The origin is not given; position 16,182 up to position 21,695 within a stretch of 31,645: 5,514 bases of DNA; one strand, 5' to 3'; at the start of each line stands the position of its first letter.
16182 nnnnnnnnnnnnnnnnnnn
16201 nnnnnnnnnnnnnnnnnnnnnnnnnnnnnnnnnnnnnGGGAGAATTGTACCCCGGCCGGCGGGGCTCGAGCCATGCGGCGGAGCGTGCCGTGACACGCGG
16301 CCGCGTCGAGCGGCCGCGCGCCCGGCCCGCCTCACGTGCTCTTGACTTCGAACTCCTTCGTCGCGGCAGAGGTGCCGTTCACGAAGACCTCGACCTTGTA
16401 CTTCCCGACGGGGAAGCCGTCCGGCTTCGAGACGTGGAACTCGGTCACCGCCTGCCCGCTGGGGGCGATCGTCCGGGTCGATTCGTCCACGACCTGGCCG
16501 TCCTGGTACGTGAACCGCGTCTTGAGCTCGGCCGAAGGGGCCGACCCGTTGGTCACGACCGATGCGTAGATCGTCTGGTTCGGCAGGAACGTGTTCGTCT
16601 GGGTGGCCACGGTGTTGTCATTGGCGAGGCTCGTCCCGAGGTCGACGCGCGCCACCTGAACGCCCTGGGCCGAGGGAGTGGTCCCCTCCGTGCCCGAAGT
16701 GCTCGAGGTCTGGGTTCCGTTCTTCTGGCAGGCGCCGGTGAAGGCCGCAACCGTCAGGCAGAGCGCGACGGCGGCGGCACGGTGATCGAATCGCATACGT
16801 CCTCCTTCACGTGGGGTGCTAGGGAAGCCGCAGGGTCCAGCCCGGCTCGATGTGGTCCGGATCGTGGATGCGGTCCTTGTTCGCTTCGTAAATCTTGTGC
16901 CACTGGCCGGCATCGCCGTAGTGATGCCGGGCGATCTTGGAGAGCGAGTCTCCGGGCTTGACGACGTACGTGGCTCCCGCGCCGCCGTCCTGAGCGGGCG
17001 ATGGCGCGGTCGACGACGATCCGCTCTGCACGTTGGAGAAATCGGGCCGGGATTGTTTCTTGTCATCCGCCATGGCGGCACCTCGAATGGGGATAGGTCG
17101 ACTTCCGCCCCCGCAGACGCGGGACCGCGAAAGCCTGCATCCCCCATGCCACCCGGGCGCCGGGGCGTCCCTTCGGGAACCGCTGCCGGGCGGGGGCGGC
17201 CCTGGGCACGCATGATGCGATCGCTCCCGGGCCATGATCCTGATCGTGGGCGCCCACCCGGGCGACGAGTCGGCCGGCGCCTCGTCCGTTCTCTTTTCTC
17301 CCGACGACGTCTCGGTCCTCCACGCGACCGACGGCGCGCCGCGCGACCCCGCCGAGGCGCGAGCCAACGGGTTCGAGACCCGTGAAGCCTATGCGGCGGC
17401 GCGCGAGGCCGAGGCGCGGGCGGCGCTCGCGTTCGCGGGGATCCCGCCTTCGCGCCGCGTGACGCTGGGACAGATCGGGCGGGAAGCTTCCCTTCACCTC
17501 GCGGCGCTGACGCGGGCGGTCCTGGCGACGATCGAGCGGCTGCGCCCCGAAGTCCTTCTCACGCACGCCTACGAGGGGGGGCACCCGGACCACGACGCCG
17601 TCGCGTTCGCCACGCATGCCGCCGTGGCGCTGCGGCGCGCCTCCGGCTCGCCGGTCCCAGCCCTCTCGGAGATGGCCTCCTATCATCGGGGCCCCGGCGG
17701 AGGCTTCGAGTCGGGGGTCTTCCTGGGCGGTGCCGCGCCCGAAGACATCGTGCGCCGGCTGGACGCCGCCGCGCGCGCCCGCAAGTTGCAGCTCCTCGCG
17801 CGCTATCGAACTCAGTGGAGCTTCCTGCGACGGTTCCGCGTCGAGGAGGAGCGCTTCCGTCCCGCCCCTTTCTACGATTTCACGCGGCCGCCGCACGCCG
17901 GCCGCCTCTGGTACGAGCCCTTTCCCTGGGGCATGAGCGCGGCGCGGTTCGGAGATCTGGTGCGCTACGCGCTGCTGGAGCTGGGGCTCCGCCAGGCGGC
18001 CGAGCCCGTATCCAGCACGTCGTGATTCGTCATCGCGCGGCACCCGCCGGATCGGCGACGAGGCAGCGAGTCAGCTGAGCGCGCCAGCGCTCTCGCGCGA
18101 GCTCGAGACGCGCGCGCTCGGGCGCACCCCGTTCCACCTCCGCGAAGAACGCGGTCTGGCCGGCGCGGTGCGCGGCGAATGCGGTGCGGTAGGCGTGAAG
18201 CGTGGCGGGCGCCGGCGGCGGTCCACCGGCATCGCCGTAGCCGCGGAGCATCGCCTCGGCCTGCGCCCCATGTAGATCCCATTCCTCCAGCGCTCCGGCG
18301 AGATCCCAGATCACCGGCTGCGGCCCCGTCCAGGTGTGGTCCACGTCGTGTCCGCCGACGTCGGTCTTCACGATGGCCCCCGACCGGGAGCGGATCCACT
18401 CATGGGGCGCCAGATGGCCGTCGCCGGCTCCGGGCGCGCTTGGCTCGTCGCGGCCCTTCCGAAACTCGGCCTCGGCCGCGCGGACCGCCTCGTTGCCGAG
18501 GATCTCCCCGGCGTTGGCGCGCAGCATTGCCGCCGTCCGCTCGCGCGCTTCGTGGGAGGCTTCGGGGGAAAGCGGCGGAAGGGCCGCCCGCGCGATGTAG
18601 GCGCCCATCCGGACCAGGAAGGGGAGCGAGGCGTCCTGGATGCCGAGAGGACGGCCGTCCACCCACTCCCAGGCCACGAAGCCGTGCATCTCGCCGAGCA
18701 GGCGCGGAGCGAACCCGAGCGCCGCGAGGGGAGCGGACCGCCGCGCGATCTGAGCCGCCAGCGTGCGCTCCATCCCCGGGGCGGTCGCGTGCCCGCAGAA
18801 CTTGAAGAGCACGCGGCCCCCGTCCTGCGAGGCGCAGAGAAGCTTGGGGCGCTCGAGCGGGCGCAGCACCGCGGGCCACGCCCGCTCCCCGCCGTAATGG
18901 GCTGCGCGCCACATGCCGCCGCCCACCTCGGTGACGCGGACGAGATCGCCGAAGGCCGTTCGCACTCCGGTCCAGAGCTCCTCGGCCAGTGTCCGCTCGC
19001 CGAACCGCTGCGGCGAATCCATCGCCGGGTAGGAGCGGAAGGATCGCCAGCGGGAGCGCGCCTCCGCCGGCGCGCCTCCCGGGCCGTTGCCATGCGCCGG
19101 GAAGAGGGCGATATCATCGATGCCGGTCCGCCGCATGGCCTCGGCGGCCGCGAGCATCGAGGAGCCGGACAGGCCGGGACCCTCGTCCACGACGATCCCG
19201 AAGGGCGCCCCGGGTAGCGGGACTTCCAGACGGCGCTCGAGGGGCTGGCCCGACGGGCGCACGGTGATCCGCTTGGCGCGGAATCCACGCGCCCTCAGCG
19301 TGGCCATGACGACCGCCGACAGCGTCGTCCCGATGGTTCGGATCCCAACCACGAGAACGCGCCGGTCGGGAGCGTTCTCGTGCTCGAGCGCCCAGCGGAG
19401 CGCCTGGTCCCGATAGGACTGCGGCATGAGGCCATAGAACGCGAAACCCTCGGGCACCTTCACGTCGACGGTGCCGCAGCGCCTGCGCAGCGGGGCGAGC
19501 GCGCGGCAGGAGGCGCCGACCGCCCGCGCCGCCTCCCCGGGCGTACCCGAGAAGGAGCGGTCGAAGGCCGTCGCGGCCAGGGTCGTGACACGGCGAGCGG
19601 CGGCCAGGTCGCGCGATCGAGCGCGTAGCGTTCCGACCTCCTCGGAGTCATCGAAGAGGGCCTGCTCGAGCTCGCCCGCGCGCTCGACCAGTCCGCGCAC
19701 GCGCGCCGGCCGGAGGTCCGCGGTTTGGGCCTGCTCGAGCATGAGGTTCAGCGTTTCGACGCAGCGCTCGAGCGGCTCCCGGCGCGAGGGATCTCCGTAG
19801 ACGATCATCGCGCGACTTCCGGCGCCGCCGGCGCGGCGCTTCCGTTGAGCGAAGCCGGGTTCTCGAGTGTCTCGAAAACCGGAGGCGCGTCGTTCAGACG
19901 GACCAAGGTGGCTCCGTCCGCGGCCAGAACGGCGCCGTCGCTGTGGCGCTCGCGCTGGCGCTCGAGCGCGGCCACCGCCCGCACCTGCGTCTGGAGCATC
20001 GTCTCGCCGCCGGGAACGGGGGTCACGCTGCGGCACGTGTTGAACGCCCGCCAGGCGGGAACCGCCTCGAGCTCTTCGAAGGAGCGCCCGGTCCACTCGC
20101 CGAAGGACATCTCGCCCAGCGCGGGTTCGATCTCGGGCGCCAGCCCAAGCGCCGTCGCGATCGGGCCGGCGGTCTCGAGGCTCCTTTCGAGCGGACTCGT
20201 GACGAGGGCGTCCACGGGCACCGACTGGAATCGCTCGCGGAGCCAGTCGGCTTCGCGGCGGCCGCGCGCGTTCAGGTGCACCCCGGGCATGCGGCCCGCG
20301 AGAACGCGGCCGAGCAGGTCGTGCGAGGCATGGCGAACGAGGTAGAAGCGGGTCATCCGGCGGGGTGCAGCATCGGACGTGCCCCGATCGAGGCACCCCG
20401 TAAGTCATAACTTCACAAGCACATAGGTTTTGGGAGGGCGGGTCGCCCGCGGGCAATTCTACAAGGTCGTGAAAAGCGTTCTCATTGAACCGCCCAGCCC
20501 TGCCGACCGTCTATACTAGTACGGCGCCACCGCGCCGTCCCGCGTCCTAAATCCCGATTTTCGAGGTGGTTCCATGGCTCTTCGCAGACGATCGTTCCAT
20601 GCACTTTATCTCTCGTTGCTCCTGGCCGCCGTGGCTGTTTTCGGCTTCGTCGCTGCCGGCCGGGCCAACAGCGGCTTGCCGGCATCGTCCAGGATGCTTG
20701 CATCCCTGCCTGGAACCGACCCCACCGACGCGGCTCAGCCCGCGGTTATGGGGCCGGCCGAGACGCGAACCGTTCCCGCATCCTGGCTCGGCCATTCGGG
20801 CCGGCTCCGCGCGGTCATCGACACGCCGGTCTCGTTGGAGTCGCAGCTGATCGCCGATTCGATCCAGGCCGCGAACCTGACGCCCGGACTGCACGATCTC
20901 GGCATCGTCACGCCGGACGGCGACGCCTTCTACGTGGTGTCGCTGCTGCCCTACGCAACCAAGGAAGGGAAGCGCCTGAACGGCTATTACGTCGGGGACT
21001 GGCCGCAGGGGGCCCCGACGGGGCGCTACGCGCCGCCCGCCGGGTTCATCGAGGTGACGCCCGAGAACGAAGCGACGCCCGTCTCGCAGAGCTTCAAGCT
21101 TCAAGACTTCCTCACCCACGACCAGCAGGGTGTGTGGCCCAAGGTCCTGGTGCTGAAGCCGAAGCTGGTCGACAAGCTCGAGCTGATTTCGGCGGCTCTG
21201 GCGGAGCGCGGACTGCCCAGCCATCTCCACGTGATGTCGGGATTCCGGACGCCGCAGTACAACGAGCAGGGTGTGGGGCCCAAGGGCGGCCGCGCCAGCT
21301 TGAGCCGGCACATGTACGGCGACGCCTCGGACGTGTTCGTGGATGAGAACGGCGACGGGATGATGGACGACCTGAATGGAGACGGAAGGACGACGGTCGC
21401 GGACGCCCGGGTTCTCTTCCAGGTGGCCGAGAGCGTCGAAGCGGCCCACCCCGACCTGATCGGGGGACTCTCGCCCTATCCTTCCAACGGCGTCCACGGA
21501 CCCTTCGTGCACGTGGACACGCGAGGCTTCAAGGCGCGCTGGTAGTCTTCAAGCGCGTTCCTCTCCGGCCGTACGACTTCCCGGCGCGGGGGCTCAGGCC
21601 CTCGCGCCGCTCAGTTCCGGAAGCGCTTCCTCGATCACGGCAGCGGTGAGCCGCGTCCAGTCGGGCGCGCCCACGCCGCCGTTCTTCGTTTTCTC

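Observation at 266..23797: Eight oriented sigma54 (-24/-12) motifs suggest an RpoN-controlled general-stress regulon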

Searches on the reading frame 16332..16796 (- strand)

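Call 76: search_protein_families(library=pfam, proteins=[window:16332-16796:-], max_evalue=0.1)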
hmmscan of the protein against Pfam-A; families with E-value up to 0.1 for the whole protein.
window:16332-16796:- (154 aa): 2 families
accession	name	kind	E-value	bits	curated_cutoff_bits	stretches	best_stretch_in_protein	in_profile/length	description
PF01835.25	MG2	-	0.0017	19.1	32.8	1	70-151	11-96/96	MG2 domain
PF00868.26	Transglut_N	-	0.054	14.4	27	0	68-139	40-113/114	Transglutaminase family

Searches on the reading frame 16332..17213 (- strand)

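Call 10: search_protein_families(library=pfam, proteins=[window:16332-17213:-], max_evalue=0.01)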
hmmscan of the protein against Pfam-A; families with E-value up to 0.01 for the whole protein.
window:16332-17213:- (293 aa): 1 family
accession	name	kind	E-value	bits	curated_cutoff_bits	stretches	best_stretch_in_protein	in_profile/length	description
PF01835.25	MG2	-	0.0073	17.1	32.8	0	209-290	11-96/96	MG2 domain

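Call 30: search_protein_families(library=pfam, proteins=[window:16332-17060:-], max_evalue=0.01)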
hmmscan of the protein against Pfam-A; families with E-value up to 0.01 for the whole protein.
window:16332-17060:- (242 aa): 1 family
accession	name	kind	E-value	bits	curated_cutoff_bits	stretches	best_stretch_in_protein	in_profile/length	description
PF01835.25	MG2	-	0.005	17.6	32.8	1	158-239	11-96/96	MG2 domain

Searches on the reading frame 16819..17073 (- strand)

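Call 76: search_protein_families(library=pfam, proteins=[window:16819-17073:-], max_evalue=0.1)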
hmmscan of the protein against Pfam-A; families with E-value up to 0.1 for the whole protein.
window:16819-17073:- (84 aa): 2 families
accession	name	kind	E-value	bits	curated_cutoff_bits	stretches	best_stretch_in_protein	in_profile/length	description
PF01476.26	LysM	-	4.8e-11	42.9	20.9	1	36-84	1-43/43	LysM domain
PF23473.1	LysM3_LYK4_5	-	0.018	15.5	29.3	1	35-66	4-32/48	LYK4/5 LysM3 domain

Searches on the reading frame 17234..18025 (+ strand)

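Call 10: search_protein_families(library=pfam, proteins=[window:17234-18025:+], max_evalue=0.01)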
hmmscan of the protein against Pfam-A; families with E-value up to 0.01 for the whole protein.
window:17234-18025:+ (263 aa): 1 family
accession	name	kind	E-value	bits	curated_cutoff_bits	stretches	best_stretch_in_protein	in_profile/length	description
PF02585.22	PIG-L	-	8e-17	62.4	28.2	1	3-130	1-128/129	GlcNAc-PI de-N-acetylase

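Call 78: search_protein_families(library=ncbifam, proteins=[window:17234-18025:+], max_evalue=0.001)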
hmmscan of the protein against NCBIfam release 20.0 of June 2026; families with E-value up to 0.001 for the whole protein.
window:17234-18025:+ (263 aa): 2 families
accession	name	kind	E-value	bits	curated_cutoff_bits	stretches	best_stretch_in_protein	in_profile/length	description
TIGR04000.1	thiol_BshB2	equivalog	9.3e-07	28.7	195.25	1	2-140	3-143/217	bacillithiol biosynthesis deacetylase BshB2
TIGR04001.1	thiol_BshB1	equivalog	4.2e-05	23.4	182.5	1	53-128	47-119/226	bacillithiol biosynthesis deacetylase BshB1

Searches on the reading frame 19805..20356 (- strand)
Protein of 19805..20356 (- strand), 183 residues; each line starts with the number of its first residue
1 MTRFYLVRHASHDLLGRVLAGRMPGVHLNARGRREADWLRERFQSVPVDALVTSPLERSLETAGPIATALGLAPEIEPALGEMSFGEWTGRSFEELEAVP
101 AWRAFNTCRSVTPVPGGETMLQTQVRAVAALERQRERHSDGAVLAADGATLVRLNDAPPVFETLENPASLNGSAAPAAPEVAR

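Call 10: search_protein_families(library=pfam, proteins=[window:19805-20356:-], max_evalue=0.01)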
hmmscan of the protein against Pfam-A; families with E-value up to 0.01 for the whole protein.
window:19805-20356:- (183 aa): 1 family
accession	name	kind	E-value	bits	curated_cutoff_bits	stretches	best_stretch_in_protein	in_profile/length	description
PF00300.27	His_Phos_1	-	2.3e-32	112.7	21.7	1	4-145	1-144/194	Histidine phosphatase superfamily (branch 1)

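Call 78: search_protein_families(library=ncbifam, proteins=[window:19805-20356:-], max_evalue=0.001)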
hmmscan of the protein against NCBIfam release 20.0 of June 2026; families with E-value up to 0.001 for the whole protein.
window:19805-20356:- (183 aa): 9 families
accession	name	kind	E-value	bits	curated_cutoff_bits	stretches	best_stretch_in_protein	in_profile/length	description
TIGR03848.1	MSMEG_4193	subfamily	4.5e-37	127.5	203.85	1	6-138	4-137/204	MSMEG_4193 family putative phosphomutase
TIGR03162.1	ribazole_cobC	equivalog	6e-25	87.7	162.9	1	5-144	2-140/176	alpha-ribazole phosphatase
NF005567.0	PRK07238.1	equivalog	5.3e-18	65.5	326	1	2-144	178-322/378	bifunctional RNase H/acid phosphatase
NF045917.1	PhserinePhPspA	equivalog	9.4e-12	45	350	1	1-146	1-148/211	phosphoserine phosphatase PspA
NF011580.0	PRK15004.1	equivalog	1e-10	42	250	1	3-134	2-135/203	adenosylcobalamin/alpha-ribazole phosphatase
NF038349.1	dPGM_arch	equivalog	8e-10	38.9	225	1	6-97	3-95/194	2,3-diphosphoglycerate-dependent phosphoglycerate mutase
NF002901.0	PRK03482.1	equivalog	2.7e-08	33.7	261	1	1-138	1-140/215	2,3-diphosphoglycerate-dependent phosphoglycerate mutase GpmB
NF009993.0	PRK13462.1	equivalog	2.9e-05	23.8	226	1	3-145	7-144/203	acid phosphatase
NF009994.0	PRK13463.1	equivalog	0.00056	19.7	277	1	3-98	4-99/203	phosphoserine phosphatase 1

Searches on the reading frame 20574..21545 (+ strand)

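Call 10: search_protein_families(library=pfam, proteins=[window:20574-21545:+], max_evalue=0.01)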
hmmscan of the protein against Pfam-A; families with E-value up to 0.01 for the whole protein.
window:20574-21545:+ (323 aa): 2 families
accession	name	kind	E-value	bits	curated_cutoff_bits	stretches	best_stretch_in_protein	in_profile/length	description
PF05951.18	Peptidase_M15_2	-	8.4e-08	32.5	27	1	193-258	52-114/153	Bacterial protein of unknown function (DUF882)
PF08291.16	Peptidase_M15_3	-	0.0002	21.9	23.2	1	195-259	25-79/108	Peptidase M15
